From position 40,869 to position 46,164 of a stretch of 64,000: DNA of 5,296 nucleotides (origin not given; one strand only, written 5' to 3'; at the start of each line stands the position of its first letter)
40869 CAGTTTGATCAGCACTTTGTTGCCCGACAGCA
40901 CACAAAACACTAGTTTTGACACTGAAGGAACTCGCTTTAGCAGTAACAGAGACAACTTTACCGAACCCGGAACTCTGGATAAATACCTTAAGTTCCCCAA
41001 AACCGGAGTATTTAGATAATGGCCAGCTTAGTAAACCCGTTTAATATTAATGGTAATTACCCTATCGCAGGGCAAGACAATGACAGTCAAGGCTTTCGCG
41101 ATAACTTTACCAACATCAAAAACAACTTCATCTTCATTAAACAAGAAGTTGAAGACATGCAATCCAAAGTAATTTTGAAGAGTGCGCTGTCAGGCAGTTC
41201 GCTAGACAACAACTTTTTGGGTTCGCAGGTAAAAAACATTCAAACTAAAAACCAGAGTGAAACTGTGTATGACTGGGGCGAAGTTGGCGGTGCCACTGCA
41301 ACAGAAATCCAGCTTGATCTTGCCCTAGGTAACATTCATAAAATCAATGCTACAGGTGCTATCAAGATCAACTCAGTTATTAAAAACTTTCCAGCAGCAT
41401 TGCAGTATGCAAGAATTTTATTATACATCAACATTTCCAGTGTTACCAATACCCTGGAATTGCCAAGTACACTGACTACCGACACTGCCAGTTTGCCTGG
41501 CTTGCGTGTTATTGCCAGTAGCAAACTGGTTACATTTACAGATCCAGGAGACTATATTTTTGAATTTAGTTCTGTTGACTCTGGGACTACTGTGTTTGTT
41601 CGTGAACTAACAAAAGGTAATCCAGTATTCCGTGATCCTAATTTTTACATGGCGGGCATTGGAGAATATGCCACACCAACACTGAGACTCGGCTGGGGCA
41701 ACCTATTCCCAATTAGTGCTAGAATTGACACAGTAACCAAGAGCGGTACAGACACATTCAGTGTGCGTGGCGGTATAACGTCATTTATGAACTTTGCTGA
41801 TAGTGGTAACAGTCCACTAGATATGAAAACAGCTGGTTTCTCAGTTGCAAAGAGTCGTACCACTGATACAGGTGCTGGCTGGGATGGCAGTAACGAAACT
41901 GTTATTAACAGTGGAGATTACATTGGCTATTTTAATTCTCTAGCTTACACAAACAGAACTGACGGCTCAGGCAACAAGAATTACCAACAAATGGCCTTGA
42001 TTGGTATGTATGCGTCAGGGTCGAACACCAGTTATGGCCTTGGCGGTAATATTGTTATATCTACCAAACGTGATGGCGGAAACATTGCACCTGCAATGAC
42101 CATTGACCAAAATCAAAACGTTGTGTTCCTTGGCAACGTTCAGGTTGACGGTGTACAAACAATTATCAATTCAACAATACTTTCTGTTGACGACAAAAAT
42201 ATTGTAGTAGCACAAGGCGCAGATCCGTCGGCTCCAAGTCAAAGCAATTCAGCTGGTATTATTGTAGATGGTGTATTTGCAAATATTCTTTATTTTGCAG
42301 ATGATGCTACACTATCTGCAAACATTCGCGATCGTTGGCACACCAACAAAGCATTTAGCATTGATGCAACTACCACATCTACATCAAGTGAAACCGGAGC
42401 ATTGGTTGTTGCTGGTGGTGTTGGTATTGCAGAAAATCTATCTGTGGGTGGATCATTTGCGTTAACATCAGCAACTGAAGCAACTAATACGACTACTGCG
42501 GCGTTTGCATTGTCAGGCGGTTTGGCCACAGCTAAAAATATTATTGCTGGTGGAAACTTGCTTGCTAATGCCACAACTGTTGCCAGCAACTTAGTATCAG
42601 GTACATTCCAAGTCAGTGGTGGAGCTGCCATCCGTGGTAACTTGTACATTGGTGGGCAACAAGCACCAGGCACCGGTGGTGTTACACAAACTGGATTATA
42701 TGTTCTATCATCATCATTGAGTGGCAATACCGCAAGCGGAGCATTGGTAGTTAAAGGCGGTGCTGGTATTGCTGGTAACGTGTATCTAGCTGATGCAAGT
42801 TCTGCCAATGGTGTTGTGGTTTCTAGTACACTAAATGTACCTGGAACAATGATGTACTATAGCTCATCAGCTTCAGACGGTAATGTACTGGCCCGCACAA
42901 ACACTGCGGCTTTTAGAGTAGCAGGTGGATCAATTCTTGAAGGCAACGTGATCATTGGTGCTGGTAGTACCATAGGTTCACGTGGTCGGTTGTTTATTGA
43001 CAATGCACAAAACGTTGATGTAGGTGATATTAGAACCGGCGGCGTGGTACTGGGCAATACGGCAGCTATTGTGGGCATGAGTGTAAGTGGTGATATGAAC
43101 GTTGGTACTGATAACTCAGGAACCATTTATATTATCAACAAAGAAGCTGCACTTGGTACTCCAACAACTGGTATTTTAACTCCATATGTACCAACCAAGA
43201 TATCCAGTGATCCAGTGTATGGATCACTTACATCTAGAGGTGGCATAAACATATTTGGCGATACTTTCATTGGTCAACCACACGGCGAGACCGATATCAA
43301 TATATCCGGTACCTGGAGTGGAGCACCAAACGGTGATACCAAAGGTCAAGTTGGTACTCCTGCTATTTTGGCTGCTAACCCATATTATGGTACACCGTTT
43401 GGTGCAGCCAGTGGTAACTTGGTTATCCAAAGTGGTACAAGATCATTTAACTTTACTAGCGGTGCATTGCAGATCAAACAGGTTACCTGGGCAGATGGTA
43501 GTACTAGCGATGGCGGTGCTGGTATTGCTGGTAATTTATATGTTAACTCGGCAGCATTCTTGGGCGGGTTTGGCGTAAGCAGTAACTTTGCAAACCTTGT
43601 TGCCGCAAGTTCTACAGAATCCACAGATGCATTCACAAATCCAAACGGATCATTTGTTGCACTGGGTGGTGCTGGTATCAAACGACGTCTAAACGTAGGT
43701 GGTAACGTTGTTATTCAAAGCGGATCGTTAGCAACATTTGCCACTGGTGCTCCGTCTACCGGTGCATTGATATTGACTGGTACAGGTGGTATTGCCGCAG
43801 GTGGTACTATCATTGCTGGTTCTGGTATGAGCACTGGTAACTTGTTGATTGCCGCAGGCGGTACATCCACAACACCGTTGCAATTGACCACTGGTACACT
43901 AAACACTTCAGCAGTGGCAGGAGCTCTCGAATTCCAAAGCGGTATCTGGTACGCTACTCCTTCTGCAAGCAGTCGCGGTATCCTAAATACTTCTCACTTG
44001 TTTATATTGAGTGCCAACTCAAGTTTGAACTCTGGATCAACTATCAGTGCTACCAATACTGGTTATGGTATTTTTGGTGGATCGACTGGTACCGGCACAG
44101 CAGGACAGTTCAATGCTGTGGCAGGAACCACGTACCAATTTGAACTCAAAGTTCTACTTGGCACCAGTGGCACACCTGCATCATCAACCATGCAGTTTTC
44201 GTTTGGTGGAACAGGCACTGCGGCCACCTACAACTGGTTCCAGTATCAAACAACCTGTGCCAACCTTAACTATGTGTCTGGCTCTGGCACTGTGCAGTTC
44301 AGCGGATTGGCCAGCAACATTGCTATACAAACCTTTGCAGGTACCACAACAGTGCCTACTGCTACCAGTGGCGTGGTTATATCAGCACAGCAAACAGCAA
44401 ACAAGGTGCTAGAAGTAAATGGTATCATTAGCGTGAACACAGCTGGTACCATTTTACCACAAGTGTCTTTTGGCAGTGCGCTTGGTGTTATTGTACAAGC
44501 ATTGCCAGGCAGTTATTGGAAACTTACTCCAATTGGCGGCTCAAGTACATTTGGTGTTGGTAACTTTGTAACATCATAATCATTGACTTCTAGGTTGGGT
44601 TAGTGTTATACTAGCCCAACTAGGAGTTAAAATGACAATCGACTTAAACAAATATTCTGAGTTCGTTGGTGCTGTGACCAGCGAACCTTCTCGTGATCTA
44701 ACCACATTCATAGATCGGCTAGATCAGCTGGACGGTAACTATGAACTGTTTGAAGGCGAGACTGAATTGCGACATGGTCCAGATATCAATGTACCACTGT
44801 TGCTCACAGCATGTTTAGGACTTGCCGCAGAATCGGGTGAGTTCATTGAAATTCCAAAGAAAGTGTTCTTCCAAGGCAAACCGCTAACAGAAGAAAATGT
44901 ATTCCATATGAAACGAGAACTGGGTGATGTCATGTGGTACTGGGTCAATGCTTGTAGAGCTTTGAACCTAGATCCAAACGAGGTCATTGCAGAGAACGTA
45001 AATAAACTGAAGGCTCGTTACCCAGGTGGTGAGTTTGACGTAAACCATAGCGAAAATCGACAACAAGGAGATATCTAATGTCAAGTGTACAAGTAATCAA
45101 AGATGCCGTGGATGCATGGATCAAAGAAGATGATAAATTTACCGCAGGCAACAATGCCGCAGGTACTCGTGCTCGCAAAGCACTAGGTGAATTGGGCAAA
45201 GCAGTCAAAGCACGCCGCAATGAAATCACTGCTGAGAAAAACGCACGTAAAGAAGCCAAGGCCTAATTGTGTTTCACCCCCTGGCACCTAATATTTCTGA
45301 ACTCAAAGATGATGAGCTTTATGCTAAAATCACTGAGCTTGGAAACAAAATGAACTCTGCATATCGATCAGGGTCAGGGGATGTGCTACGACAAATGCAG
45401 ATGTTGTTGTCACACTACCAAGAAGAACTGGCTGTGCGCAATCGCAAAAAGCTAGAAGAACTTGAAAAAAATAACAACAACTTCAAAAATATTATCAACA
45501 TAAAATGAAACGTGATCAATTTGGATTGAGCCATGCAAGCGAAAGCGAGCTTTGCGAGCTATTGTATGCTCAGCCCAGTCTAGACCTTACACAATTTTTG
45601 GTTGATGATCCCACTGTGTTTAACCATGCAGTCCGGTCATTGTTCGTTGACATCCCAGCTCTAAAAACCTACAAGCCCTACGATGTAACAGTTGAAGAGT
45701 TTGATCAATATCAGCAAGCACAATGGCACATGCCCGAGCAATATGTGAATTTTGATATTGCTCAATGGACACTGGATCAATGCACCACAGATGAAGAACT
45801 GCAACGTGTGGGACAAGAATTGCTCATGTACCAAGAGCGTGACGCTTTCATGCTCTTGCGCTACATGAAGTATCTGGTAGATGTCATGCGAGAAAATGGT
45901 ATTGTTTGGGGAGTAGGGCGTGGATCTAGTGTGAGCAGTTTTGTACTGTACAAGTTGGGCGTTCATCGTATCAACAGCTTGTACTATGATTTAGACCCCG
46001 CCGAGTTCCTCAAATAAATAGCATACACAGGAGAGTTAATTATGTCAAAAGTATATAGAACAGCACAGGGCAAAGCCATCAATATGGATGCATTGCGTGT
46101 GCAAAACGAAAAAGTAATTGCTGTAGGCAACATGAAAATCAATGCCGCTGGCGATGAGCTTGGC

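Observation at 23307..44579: Three tail-fibre genes share an N-terminal anchor motif but carry different distal domains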

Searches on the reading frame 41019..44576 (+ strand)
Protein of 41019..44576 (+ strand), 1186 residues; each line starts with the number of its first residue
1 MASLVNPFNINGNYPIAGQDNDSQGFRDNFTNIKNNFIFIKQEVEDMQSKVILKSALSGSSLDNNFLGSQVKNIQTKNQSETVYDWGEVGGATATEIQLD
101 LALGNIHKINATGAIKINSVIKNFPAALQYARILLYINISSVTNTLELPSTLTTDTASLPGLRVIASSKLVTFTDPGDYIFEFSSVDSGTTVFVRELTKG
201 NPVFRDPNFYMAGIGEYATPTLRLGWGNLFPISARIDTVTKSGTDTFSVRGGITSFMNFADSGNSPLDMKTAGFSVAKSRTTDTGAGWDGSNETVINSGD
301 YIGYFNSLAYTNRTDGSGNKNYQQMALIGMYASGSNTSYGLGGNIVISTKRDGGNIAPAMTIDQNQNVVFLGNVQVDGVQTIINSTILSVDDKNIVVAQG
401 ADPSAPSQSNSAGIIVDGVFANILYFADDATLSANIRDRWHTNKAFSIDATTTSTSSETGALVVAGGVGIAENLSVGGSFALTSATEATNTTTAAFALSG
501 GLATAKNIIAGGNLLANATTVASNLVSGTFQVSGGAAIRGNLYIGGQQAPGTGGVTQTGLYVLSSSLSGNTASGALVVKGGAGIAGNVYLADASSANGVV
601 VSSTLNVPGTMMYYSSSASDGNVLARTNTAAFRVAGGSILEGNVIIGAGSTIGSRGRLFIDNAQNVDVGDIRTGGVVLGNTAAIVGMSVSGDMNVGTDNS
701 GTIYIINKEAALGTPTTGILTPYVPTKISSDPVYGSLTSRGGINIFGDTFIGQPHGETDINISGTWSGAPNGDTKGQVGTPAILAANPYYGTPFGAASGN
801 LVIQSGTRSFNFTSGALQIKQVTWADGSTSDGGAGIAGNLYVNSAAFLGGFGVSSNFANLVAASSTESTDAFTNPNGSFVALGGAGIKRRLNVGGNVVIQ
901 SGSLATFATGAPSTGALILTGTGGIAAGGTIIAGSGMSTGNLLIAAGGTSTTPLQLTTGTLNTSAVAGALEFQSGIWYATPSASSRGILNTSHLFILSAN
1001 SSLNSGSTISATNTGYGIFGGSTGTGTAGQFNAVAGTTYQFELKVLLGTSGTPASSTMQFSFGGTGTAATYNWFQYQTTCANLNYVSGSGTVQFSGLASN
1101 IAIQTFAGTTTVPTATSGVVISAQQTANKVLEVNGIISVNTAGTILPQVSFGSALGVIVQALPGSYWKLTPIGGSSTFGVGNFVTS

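Call 5: search_protein_families(library=pfam, proteins=[window:41019-44576:+], max_evalue=0.01)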
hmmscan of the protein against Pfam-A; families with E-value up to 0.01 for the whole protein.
window:41019-44576:+ (1186 aa): 0 families

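Call 6: search_protein_families(library=phrogs, proteins=[window:41019-44576:+], max_evalue=0.001)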
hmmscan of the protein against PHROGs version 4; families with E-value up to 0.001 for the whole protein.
window:41019-44576:+ (1186 aa): 0 families

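Call 19: search_dna_similar(query=window:41019-44576:+, collection=phages, mode=protein, max_rows=30, max_evalue=0.001)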
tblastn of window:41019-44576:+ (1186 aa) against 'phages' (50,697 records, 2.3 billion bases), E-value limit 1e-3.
No match.

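Call 20: find_homologous_proteins(query=window:41019-44576:+, max_evalue=0.001)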
Query window:41019-44576:+ (1186 aa): 158 proteins with E <= 0.001 among 8000 candidates; the best 120 are listed.
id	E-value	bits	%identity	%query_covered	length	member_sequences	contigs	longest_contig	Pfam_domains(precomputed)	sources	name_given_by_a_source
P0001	0.0e+0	2266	89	100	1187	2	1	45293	-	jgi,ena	jgi:hypothetical protein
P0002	0.0e+0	2236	88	100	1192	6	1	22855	-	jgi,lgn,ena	jgi:hypothetical protein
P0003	0.0e+0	2208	87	100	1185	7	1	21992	-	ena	-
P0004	0.0e+0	2199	87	100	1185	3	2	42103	-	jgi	jgi:hypothetical protein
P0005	0.0e+0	2185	87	100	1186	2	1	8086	-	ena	-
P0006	0.0e+0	2169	86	100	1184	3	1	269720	-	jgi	jgi:hypothetical protein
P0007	0.0e+0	2141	85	100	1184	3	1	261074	-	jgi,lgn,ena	jgi:hypothetical protein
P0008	0.0e+0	2096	83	100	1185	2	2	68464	-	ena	-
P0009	0.0e+0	2058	81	100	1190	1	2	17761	-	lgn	-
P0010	0.0e+0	2023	80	100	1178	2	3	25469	-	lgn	-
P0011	0.0e+0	2020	79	100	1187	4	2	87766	-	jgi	jgi:hypothetical protein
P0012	0.0e+0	1873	92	82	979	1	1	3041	-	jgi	jgi:hypothetical protein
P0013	0.0e+0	1611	67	100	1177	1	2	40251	-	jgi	jgi:hypothetical protein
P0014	0.0e+0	1526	65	100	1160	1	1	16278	-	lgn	-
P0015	0.0e+0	1447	63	100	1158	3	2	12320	-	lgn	-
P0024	0.0e+0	1402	61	100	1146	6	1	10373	-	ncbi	-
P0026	0.0e+0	1393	61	100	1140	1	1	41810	-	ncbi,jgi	jgi:hypothetical protein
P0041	4.5e-293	993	57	76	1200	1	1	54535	-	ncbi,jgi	jgi:hypothetical protein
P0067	8.4e-174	598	43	80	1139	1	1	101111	-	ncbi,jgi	jgi:hypothetical protein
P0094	1.6e-117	412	42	45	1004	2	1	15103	-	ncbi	-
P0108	9.9e-90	320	42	45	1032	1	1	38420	PF21722.5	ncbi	-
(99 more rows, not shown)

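Call 30: search_solved_structures(query=A2, max_evalue=10, show_alignments=0)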
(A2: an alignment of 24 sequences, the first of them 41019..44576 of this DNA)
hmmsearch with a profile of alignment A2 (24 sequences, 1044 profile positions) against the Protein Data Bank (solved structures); distinct sequences matched with E-value up to 10: 0.

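Call 64: list_cluster_members(proteins=[P0024, P0026, P0041, P0067, P0094, P0108, P0134, P0150, P0175, P0240])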
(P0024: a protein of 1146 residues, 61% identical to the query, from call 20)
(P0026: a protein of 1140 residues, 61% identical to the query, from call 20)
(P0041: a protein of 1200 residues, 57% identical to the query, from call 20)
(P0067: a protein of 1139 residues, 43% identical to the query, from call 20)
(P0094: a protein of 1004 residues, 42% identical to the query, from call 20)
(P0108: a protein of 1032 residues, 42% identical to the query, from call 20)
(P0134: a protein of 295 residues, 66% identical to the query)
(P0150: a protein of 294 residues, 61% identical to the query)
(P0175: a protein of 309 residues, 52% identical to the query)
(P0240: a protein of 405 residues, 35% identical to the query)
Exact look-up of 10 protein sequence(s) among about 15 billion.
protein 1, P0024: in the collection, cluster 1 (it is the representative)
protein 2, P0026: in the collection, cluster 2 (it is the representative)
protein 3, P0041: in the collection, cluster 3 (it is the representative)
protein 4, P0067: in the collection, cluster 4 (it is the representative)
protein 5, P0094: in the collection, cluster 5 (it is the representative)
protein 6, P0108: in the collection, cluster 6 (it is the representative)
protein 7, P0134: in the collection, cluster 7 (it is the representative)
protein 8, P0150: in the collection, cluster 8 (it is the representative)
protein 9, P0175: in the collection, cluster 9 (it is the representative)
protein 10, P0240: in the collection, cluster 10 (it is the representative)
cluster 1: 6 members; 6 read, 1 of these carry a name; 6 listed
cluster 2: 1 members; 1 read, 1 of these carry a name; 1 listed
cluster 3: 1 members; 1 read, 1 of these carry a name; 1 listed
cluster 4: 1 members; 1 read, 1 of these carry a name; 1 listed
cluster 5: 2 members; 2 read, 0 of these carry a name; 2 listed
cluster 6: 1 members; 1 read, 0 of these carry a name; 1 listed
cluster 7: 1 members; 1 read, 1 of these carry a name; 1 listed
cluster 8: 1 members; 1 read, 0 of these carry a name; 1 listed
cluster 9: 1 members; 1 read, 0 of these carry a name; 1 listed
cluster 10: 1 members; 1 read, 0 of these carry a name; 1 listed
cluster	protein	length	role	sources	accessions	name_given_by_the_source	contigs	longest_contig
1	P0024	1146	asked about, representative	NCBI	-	-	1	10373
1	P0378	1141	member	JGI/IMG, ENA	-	hypothetical protein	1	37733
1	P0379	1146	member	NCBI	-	-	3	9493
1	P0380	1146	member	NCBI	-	-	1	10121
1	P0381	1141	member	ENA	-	-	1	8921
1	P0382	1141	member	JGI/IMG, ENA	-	-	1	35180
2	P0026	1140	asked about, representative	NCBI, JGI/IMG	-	hypothetical protein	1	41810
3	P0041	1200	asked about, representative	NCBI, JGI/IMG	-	hypothetical protein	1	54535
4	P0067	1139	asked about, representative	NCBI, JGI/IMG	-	hypothetical protein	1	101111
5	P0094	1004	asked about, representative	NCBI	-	-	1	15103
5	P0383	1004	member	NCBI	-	-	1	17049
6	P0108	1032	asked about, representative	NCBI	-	-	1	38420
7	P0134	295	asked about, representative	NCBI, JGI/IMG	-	hypothetical protein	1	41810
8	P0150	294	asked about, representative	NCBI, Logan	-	-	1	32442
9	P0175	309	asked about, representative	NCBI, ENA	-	-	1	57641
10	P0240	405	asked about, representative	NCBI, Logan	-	-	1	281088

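Call 89: search_protein_families(library=ncbifam, proteins=[window:41019-44576:+], max_evalue=0.01)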
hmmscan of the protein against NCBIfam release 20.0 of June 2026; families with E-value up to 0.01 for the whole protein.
window:41019-44576:+ (1186 aa): 0 families

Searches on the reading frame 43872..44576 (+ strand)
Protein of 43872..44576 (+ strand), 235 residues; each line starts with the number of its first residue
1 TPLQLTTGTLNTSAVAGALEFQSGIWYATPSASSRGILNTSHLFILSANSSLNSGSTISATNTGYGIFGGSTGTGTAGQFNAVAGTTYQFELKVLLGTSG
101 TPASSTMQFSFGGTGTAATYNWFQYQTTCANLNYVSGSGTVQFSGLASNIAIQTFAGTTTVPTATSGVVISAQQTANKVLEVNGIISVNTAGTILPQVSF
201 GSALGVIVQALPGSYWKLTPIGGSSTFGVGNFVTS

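Call 86: predict_structure(alignment_id=A5)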
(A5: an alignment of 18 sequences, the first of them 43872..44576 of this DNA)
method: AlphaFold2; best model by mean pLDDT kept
length: 235 residues; sequences in the alignment: 18
mean_pLDDT: 81.0   pTM: 0.74
mean pLDDT of the five models: 81.0, 80.6, 79.9, 79.1, 78.9
residues with pLDDT >= 90: 97; 70-90: 83; 50-70: 43; < 50: 12
segments of 3 or more residues with pLDDT < 50: 1-3, 227-235
pLDDT, mean of each block of 10 residues (from residue 1): 57 74 71 68 87 91 87 75 90 92 92 85 94 65 61 91 90 83 94 91 93 91 60 42
secondary structure, 60 per line:
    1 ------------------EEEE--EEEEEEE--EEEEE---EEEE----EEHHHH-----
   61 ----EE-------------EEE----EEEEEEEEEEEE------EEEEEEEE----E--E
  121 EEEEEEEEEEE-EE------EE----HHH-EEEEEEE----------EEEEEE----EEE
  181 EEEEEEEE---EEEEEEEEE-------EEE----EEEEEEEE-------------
elements in order: E19-22 E25-31 E34-38 E42-45 H52-55 E80-82 E87-98 E105-112 E120-131 E151-157 E168-173 E178-188 E192-200 E208-210 E215-222

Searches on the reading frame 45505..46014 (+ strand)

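Call 11: search_protein_families(library=phrogs, proteins=[window:45505-46014:+], max_evalue=0.00001)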
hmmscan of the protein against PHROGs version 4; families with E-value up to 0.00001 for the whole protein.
window:45505-46014:+ (170 aa): 2 families
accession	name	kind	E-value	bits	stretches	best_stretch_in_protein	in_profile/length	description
phrog_11127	-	DNA, RNA and nucleotide metabolism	1.2e-38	133.8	1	55-170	64-171/171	DNA polymerase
phrog_405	-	DNA, RNA and nucleotide metabolism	6.7e-06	25.2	1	99-163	365-429/1190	DNA polymerase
